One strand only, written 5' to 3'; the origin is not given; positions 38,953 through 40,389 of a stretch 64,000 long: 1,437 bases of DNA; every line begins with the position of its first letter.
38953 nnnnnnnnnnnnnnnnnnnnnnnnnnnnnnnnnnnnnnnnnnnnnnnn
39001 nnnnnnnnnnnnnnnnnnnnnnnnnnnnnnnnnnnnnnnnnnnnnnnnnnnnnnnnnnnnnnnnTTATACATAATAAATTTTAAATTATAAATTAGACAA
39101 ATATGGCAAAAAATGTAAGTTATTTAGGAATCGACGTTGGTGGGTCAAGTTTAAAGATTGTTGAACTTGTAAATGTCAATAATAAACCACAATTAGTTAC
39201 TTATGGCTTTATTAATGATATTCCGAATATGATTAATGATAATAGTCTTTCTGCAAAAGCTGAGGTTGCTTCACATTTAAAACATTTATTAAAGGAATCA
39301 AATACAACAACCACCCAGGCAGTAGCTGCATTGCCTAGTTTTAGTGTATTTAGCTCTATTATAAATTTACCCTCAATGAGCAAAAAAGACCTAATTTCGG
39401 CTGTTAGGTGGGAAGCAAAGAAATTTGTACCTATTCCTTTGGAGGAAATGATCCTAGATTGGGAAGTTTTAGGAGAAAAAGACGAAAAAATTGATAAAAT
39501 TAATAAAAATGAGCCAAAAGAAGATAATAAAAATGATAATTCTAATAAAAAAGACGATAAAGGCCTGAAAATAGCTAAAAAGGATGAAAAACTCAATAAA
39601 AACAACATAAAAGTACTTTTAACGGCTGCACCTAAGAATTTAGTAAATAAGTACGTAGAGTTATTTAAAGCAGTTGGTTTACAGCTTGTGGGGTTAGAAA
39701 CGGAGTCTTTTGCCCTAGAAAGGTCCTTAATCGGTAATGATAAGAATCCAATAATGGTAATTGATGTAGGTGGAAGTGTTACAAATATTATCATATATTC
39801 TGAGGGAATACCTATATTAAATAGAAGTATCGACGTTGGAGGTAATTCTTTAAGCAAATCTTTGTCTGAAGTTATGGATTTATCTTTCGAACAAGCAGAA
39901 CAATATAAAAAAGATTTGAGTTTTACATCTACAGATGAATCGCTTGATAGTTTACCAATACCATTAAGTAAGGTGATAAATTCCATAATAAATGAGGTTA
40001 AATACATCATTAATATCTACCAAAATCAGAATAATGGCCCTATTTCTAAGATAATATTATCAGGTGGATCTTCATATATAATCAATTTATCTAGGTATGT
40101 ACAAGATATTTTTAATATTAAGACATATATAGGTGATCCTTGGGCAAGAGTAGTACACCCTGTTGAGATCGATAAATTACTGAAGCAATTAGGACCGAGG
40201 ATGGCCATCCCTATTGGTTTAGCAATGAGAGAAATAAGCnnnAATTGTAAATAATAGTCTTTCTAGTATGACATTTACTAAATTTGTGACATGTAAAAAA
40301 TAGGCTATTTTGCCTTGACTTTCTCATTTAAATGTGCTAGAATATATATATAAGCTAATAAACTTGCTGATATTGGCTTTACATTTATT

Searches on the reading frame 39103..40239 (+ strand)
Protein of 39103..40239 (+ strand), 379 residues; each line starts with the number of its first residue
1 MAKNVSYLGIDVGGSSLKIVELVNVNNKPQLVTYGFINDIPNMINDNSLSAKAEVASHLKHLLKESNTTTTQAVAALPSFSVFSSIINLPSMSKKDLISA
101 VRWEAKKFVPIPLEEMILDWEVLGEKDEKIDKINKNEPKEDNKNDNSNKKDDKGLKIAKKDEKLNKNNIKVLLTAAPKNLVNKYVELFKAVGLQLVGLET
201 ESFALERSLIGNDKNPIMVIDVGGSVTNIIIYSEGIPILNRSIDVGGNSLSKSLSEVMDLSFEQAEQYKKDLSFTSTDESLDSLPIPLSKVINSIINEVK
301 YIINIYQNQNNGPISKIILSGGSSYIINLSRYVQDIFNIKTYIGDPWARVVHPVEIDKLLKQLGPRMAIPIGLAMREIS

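Call 14: search_protein_families(library=pfam, proteins=[window:39103-40239:+], max_evalue=0.001)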
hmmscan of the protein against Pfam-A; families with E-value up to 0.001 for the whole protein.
window:39103-40239:+ (379 aa): 4 families
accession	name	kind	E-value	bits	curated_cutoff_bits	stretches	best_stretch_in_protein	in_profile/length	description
PF11104.14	PilM_2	-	5.8e-44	150.8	27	2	165-377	122-339/340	Type IV pilus assembly protein PilM;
PF14450.12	FtsA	-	6.1e-14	52.9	31.8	1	218-347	1-113/127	Cell division protein FtsA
PF06723.19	MreB_Mbl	-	3.2e-07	30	27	0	216-259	146-189/327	MreB/Mbl protein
PF06277.17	EutA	-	0.00076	18.9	27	0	213-337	141-278/475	Ethanolamine utilisation protein EutA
